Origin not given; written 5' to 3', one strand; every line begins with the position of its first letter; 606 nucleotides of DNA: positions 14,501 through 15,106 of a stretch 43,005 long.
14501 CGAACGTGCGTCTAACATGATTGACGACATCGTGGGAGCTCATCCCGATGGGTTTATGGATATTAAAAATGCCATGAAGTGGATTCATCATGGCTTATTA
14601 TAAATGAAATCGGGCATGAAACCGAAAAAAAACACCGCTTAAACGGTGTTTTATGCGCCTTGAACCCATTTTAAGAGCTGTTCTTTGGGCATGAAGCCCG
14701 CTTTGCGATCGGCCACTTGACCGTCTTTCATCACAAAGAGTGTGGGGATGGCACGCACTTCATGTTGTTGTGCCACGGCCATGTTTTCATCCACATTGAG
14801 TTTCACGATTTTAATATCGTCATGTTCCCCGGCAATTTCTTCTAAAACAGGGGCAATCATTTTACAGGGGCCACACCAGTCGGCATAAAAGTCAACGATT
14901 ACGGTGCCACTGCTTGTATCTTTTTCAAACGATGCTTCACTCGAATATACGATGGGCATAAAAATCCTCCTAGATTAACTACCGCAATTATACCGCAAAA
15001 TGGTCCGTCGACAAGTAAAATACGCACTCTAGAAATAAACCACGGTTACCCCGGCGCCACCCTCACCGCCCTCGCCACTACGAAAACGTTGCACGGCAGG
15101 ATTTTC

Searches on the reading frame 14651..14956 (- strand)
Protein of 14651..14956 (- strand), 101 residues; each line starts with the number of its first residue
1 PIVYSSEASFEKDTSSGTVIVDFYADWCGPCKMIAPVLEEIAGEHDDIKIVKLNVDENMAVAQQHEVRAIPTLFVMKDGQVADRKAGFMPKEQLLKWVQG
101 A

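Call 63: search_protein_families(library=pfam, proteins=[window:14651-14956:-], max_evalue=0.001)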
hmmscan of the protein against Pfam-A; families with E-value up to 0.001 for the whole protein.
window:14651-14956:- (101 aa): 5 families
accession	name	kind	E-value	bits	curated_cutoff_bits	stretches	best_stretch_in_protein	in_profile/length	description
PF00085.26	Thioredoxin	-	2.5e-29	101.7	23.5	1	4-99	4-102/103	Thioredoxin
PF13098.12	Thioredoxin_2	-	7.3e-11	42.8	27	1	19-97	8-103/104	Thioredoxin-like domain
PF14595.12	Thioredoxin_9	-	2.7e-08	34.2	25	1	20-79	45-107/129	Thioredoxin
PF13905.12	Thioredoxin_8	-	6e-06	26.9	27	1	18-58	3-46/94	Thioredoxin-like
PF00578.27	AhpC-TSA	-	5.9e-05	23.4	26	1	16-75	24-87/124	AhpC/TSA family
